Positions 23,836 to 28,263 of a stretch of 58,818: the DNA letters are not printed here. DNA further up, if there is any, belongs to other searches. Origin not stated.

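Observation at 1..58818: The whole window is one perfect, spacer-less 58.8-kb palindrome made of two 29,409-bp arms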

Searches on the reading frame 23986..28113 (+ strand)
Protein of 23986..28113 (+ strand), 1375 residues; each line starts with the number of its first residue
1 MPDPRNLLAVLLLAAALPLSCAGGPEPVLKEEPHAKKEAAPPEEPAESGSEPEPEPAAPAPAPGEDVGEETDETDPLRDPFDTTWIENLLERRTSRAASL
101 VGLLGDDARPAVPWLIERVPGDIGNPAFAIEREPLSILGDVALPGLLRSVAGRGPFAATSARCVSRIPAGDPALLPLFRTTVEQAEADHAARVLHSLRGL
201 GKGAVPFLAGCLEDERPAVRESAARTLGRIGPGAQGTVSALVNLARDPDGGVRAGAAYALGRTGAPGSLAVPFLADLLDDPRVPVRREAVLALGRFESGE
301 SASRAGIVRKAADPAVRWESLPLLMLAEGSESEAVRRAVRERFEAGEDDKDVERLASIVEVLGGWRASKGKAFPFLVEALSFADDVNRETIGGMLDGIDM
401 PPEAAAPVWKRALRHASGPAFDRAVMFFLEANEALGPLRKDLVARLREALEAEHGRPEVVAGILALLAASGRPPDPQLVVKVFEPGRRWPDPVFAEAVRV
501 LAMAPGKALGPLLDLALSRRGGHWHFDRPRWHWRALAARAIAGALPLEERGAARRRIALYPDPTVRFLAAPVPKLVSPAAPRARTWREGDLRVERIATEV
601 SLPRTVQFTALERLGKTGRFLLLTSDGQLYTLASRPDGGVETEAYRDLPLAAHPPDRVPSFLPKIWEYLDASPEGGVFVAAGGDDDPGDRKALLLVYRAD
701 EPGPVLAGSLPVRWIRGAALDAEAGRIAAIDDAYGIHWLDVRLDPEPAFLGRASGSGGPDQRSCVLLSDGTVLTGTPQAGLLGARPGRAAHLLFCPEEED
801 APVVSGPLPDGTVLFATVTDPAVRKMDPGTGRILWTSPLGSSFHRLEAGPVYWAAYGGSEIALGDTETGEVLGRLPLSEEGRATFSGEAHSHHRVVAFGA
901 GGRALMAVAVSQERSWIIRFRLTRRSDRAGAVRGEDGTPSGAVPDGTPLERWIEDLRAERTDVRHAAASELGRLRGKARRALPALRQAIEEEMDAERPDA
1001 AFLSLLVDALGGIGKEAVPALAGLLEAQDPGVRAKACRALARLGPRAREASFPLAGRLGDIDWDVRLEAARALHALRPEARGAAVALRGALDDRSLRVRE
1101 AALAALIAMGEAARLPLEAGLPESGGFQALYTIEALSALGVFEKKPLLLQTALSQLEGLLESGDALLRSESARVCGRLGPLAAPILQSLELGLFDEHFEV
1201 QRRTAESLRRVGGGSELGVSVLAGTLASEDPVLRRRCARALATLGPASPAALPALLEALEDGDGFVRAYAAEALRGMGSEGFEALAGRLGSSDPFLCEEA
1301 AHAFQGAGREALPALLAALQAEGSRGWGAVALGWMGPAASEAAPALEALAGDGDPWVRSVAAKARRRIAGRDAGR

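Call 9: search_protein_families(library=pfam, proteins=[window:23986-28113:+], max_evalue=0.001)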
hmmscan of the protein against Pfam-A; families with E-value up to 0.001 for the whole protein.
window:23986-28113:+ (1375 aa): 6 families
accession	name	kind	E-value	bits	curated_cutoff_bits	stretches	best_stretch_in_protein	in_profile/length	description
PF13646.12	HEAT_2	-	1.8e-56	188.8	27.7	7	208-293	5-87/88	HEAT repeats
PF02985.28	HEAT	-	1.2e-28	96.8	23.5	1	205-232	2-29/31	HEAT repeat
PF13513.12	HEAT_EZ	-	1.7e-20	73.5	27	1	203-230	28-55/55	HEAT-like repeat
PF00514.29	Arm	-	4e-10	39.8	20.6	0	1017-1042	13-38/41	Armadillo/beta-catenin-like repeat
PF03130.22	HEAT_PBS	-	9.2e-05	23.1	20.9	0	1233-1261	1-27/27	PBS lyase HEAT-like repeat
PF25786.1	HEAT_GCN1_C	-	0.00063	20.2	27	0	205-230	29-54/151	GCN1-like, C-terminal HEAT repeats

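Call 52: search_protein_families(library=ncbifam, proteins=[window:23986-28113:+], max_evalue=0.001)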
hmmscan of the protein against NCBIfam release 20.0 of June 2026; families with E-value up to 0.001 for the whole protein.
window:23986-28113:+ (1375 aa): 5 families
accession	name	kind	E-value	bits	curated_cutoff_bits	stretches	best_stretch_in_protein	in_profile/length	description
NF010374.0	PRK13800.1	equivalog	3.5e-20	71.9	1196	3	192-313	765-884/898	fumarate reductase/succinate dehydrogenase flavoprotein subunit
NF058502.1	phyc_lyase_CpcE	equivalog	1.3e-13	51.1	330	1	950-1045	5-102/260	C-phycocyanin alpha-cysteine-84 phycocyanobilin lyase subunit CpcE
NF045662.1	DVU0298_fam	equivalog_domain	2.3e-12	47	75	1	1229-1289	120-184/213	DVU0298 family protein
NF045915.1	PhycobilmeDegNblB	equivalog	2.6e-10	40.2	300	0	978-1046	128-191/214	phycobilisome degradation protein NblB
NF007244.0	PRK09687.1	equivalog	0.00033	20.1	275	0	233-293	157-218/285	putative lyase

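Call 53: search_protein_families(library=phrogs, proteins=[window:23986-28113:+], max_evalue=0.00001)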
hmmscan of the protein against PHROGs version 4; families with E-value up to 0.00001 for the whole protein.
window:23986-28113:+ (1375 aa): 0 families
